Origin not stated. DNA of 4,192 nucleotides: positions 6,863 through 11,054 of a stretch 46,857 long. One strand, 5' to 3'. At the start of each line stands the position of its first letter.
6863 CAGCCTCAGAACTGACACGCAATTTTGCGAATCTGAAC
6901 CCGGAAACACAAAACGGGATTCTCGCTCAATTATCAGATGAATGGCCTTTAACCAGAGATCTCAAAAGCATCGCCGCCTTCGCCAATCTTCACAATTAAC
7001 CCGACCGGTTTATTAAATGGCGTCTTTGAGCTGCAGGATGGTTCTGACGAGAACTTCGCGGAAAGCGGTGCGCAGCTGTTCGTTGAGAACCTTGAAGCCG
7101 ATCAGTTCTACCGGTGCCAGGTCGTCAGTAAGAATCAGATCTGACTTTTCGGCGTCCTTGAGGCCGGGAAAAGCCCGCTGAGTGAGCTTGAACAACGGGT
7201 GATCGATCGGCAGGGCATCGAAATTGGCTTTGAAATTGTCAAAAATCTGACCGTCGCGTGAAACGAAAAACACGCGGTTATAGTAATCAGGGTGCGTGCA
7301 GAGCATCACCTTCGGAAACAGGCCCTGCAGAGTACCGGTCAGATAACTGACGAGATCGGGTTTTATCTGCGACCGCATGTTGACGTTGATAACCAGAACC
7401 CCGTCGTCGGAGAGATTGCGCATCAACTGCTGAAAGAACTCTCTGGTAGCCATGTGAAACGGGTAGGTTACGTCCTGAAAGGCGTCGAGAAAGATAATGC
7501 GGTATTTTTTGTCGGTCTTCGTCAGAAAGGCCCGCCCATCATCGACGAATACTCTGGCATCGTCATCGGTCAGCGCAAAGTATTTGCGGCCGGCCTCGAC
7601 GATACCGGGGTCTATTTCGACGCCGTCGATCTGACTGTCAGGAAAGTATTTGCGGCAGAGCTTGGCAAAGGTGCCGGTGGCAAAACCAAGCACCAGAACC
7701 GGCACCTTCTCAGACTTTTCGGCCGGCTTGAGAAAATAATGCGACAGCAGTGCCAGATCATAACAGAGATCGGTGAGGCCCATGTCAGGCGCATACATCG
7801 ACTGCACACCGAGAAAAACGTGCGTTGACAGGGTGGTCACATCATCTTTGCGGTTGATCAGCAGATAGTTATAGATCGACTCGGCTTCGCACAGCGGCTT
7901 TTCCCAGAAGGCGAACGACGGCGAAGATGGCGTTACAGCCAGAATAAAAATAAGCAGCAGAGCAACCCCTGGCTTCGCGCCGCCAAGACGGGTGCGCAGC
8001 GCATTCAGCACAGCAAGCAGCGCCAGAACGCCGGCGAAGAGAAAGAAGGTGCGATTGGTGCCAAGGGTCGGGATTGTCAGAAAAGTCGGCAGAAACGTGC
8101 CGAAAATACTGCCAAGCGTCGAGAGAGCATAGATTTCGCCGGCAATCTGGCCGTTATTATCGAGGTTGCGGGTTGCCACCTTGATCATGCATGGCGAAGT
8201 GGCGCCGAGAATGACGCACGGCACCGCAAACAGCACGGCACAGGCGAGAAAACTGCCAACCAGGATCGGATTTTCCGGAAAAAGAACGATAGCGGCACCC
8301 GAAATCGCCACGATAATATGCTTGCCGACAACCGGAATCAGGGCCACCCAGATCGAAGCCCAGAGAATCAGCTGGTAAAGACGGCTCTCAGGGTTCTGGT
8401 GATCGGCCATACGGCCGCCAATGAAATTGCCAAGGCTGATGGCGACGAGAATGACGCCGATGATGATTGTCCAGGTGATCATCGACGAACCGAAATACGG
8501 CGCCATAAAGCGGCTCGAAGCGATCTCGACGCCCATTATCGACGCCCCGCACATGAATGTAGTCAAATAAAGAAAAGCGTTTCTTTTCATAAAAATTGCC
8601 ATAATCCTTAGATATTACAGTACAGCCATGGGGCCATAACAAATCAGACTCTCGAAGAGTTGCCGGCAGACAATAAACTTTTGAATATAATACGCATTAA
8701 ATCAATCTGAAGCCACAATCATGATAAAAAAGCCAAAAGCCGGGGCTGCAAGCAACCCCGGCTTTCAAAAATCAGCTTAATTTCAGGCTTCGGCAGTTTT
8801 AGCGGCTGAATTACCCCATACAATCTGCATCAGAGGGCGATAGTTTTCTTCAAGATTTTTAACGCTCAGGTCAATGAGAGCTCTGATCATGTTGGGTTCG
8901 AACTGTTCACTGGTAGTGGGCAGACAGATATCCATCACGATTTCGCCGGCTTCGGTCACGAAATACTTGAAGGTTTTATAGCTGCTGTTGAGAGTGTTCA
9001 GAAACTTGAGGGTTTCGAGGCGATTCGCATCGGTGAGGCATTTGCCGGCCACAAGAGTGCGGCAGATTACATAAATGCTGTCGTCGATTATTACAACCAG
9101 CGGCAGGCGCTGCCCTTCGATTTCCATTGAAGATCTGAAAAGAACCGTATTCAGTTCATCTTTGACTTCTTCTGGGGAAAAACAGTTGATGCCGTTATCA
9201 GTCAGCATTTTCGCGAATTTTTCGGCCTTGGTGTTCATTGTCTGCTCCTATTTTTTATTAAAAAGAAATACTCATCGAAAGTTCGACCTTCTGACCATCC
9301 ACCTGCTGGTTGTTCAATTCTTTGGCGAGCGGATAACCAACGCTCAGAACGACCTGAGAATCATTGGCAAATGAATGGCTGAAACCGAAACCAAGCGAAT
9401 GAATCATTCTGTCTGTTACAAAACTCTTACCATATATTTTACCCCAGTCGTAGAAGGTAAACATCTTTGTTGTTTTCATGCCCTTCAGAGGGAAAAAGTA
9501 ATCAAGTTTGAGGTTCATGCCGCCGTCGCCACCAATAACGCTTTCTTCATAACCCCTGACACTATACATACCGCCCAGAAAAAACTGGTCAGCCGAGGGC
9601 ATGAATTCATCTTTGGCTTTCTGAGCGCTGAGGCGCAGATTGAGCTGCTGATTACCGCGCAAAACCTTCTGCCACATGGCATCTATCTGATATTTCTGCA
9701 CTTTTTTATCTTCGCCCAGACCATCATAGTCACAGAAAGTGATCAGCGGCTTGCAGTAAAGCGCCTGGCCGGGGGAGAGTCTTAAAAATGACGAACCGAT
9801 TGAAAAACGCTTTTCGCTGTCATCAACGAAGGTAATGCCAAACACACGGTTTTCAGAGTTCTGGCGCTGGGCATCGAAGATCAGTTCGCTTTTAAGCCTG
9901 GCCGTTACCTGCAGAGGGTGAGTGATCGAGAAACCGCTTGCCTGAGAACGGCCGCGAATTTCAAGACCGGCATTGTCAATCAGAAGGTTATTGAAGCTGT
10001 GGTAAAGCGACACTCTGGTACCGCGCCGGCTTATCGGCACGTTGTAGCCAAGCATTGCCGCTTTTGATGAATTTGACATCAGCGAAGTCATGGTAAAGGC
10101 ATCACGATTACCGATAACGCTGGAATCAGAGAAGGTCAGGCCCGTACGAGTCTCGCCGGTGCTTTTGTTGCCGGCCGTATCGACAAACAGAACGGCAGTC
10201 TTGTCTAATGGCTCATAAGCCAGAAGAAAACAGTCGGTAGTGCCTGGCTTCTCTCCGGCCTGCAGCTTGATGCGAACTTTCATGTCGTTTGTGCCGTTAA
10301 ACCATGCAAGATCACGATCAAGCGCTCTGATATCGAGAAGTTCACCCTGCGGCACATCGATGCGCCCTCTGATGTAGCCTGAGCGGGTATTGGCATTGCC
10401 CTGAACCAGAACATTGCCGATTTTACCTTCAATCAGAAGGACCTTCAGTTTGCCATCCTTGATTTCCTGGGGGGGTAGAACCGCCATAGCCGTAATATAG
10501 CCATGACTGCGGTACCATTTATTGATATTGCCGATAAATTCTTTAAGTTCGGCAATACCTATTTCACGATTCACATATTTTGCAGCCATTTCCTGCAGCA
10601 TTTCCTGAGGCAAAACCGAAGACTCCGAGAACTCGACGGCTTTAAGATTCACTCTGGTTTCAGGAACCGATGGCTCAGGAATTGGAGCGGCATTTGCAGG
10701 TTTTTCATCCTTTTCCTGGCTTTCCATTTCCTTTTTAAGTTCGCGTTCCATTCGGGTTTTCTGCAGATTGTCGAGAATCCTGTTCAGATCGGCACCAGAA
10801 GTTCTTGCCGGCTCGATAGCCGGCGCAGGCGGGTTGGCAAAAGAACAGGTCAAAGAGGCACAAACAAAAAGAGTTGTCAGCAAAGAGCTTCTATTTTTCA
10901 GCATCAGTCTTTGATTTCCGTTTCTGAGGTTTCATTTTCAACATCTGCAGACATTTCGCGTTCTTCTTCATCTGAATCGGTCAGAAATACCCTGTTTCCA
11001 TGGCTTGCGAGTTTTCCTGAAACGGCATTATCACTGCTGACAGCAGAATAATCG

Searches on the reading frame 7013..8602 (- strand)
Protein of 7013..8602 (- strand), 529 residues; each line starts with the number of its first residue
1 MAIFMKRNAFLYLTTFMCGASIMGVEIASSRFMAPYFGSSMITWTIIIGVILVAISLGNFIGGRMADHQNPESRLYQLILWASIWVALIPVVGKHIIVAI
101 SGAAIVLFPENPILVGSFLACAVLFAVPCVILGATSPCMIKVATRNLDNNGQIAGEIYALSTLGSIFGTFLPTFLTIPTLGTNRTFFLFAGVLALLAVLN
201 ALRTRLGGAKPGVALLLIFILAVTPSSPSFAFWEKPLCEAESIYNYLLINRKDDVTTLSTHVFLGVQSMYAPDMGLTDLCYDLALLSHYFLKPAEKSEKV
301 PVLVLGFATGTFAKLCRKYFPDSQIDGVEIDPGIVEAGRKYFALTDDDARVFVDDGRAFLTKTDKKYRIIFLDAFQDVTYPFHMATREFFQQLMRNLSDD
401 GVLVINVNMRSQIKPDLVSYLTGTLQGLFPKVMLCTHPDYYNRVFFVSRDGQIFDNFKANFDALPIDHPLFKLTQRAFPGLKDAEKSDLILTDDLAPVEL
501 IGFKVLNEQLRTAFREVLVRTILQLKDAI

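Call 58: search_protein_families(library=pfam, proteins=[window:7013-8602:-], max_evalue=0.001)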
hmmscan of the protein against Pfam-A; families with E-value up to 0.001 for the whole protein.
window:7013-8602:- (529 aa): 3 families
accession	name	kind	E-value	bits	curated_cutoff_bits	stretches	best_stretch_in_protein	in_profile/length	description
PF01564.23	Spermine_synth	-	1.1e-13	51.6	22.9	1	299-444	19-170/186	Spermine/spermidine synthase domain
PF13649.12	Methyltransf_25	-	6.4e-05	24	27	1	302-401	1-97/97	Methyltransferase domain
PF05430.17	Methyltransf_30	-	0.00032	21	22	1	345-403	29-86/124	S-adenosyl-L-methionine-dependent methyltransferase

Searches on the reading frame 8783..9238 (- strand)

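Call 79: search_protein_families(library=pfam, proteins=[window:8783-9238:-], max_evalue=0.001)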
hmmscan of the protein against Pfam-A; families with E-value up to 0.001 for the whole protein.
window:8783-9238:- (151 aa): 1 family
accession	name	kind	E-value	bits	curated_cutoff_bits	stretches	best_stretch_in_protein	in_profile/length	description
PF10722.14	YbjN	-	7.5e-05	23.4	22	1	40-134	31-122/126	Putative bacterial sensory transduction regulator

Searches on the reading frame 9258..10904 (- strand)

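Call 58: search_protein_families(library=pfam, proteins=[window:9258-10904:-], max_evalue=0.001)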
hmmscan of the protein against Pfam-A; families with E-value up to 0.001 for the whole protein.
window:9258-10904:- (548 aa): 3 families
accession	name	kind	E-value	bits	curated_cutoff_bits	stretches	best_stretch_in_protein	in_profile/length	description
PF08479.16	POTRA_2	-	1.1e-20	73.7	24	1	86-160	2-76/76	POTRA domain, ShlB-type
PF03865.19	ShlB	-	1.6e-20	74.2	22.7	1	239-495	19-296/311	Haemolysin secretion/activation protein ShlB/FhaC/HecB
PF01103.29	Omp85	-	4.8e-07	30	24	1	245-508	13-289/325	Omp85 superfamily domain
